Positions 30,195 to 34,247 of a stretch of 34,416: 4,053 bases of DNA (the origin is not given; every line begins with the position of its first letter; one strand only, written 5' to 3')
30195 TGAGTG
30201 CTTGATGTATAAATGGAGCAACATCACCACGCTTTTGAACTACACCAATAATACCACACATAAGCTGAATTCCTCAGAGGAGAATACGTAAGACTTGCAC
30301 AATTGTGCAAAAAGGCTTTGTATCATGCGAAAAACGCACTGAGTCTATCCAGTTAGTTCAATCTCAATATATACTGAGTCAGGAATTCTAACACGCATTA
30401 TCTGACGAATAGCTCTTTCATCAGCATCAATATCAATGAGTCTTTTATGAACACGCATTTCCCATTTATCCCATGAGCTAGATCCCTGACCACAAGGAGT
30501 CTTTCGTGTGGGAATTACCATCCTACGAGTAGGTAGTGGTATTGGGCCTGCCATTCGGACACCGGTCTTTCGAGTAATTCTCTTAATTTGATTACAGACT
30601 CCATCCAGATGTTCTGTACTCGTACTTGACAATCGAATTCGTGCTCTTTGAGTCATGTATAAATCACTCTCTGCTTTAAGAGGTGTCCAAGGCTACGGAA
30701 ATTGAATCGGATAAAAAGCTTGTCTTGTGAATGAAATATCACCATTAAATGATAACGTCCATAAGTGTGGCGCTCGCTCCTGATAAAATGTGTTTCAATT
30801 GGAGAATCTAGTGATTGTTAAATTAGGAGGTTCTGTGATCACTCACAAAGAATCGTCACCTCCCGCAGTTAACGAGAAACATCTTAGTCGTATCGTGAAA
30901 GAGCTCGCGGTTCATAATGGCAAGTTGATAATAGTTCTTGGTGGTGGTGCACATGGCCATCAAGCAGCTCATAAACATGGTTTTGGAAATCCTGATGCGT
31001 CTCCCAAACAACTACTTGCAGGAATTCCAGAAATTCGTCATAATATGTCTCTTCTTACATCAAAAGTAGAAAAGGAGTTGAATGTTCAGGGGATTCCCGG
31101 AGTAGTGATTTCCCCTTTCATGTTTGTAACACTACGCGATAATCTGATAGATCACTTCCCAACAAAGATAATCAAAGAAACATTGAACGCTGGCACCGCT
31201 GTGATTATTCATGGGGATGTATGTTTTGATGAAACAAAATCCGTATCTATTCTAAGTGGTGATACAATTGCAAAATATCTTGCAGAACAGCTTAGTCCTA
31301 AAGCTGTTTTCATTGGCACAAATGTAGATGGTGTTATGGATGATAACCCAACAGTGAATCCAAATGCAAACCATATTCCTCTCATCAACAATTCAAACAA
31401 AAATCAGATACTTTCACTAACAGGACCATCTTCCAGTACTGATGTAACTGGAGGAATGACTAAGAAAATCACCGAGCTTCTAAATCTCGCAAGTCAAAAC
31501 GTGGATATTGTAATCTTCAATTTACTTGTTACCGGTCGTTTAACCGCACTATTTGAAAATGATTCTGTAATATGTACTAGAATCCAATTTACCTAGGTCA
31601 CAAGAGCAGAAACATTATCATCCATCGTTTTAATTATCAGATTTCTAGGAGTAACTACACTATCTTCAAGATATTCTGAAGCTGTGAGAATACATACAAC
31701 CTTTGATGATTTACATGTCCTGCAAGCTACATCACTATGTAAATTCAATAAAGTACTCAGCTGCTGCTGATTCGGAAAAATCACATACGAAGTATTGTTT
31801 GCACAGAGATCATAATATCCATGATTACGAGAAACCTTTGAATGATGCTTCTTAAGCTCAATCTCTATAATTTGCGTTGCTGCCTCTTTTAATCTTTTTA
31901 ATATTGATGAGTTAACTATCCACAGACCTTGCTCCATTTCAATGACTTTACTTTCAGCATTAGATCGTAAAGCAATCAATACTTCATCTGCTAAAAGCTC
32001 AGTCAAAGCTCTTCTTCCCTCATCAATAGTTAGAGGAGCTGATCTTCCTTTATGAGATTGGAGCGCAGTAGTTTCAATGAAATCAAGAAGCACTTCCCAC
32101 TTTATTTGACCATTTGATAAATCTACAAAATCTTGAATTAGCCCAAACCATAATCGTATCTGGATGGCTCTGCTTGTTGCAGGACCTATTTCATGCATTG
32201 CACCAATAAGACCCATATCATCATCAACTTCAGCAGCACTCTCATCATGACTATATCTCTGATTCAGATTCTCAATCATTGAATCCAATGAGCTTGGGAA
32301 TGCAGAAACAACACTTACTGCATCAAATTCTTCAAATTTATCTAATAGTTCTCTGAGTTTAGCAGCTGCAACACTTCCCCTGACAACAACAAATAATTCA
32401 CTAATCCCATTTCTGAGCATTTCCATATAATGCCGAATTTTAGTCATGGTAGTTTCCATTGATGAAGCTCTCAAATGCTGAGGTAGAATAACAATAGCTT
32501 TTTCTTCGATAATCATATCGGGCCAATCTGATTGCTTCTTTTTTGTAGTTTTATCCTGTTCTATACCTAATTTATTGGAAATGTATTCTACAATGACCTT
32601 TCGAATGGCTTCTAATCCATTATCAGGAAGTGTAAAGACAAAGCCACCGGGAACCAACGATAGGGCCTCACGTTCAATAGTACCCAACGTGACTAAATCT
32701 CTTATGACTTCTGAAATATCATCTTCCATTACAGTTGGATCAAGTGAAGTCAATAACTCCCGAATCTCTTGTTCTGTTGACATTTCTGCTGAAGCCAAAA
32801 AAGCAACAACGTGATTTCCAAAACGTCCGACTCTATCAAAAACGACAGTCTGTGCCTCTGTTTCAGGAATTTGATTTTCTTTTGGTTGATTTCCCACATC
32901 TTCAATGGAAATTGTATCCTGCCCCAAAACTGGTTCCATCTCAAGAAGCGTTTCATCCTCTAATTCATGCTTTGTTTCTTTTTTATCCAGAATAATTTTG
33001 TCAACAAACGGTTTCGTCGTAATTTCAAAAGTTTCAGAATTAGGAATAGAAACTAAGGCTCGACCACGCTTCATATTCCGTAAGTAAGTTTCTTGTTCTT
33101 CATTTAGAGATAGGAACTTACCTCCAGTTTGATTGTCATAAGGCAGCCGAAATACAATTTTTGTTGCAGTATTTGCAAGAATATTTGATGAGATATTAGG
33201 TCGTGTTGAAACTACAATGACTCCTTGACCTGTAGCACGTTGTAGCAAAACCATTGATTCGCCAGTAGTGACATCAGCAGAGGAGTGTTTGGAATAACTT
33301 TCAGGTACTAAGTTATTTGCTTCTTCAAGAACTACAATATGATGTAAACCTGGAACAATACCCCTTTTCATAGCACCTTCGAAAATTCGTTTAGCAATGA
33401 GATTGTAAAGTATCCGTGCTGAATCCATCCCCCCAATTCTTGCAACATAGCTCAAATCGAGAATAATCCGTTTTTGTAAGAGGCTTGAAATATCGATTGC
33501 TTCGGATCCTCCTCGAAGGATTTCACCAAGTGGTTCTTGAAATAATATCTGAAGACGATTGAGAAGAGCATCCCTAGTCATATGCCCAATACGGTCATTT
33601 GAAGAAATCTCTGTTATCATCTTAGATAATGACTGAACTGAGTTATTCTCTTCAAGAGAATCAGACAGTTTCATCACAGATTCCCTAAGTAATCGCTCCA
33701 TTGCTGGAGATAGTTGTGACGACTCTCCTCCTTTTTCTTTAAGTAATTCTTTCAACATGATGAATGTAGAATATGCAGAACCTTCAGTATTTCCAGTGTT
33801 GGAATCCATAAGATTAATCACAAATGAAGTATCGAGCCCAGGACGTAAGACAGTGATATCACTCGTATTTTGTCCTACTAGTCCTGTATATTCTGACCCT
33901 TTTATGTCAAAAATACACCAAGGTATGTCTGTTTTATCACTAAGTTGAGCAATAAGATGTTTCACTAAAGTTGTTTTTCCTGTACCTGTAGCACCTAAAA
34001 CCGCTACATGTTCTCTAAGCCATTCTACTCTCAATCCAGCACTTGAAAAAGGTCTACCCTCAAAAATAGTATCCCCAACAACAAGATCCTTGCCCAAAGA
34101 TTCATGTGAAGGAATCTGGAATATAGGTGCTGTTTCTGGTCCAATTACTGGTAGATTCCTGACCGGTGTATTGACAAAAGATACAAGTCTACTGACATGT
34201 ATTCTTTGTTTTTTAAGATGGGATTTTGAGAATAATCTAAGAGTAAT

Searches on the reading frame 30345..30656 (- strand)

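Call 21: search_protein_families(library=pfam, proteins=[window:30345-30656:-], max_evalue=0.01)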
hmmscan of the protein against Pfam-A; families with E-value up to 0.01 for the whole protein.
window:30345-30656:- (103 aa): 1 family
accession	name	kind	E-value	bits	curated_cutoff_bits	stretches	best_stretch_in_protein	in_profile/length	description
PF00338.27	Ribosomal_S10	-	1.7e-29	102.4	21.2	1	6-100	1-98/98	Ribosomal protein S10p/S20e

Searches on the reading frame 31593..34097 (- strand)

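Call 20: search_protein_families(library=pfam, proteins=[window:31593-34097:-])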
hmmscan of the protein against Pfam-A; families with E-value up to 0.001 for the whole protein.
window:31593-34097:- (834 aa): 4 families
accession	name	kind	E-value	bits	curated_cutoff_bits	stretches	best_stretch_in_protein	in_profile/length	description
PF01935.23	DUF87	-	7.6e-13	49.5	23.2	1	20-189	14-173/220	Helicase HerA, central domain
PF10412.15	TrwB_AAD_bind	-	0.00011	21.6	20.5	1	27-69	14-55/387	Type IV secretion-system coupling protein DNA-binding domain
PF13401.12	AAA_22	-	0.00024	21.9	27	0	30-139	7-81/130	AAA domain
PF05872.18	HerA_C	-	0.0005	19.3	22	0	23-74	16-65/502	Helicase HerA-like C-terminal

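Call 69: search_protein_families(library=ncbifam, proteins=[window:31593-34097:-], max_evalue=0.1)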
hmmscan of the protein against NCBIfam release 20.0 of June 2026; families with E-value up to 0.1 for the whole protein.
window:31593-34097:- (834 aa): 31 families (the best 25 are shown)
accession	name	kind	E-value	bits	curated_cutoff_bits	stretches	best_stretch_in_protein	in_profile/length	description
NF053655.1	CedD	equivalog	1.9e-14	53.3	600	1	18-355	211-518/527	DNA-translocating ATPase CedD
NF042943.1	HerA_antiphage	equivalog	2.3e-07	29.7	800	1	26-78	154-205/566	anti-phage-associated helicase HerA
TIGR00929.1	VirB4_CagE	subfamily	4.6e-07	28.4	643.1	1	30-207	439-610/792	VirB4 family type IV secretion/conjugal transfer ATPase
NF040937.1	HerA_Thermprot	equivalog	3.3e-06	25.8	800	1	22-318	134-414/487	DNA double-strand break repair helicase HerA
NF010170.0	PRK13651.1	equivalog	4.3e-05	22.6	432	1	29-83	34-89/308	cobalt transporter ATP-binding subunit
TIGR04521.1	ECF_ATPase_2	equivalog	0.00031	19.9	330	1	28-52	31-55/279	energy-coupling factor transporter ATPase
NF045971.1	conju_CD1110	equivalog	0.00043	18.7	325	1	32-106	419-490/752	VirB4-like conjugal transfer ATPase, CD1110 family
NF041017.1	DNA_import_CedB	equivalog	0.0012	17.6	700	1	29-107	276-350/590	DNA import protein CedB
NF042944.1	HerA_antiphage_2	equivalog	0.0024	16.7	850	0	253-320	429-499/576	anti-phage-associated helicase HerA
NF040819.1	helicase_HerA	equivalog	0.0024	16.5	970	0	255-318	406-467/561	DNA double-strand break repair helicase HerA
NF033849.1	ser_rich_anae_1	subfamily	0.0028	15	650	1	140-318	903-1090/1163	serine-rich protein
NF000355.4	ribo_prot_ABC_F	equivalog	0.0077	15.1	380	1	28-55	339-366/499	ribosomal protection-like ABC-F family protein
TIGR02782.1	TrbB_P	equivalog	0.012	15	304.55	1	28-55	136-163/303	P-type conjugative transfer ATPase TrbB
NF045975.1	VirB4_plasma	equivalog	0.012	13.3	590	0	32-73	519-558/894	Mbov_0397 family ICE element conjugal transfer ATPase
TIGR03410.1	urea_trans_UrtE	equivalog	0.018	14.5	285.8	1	29-65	27-64/230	urea ABC transporter ATP-binding subunit UrtE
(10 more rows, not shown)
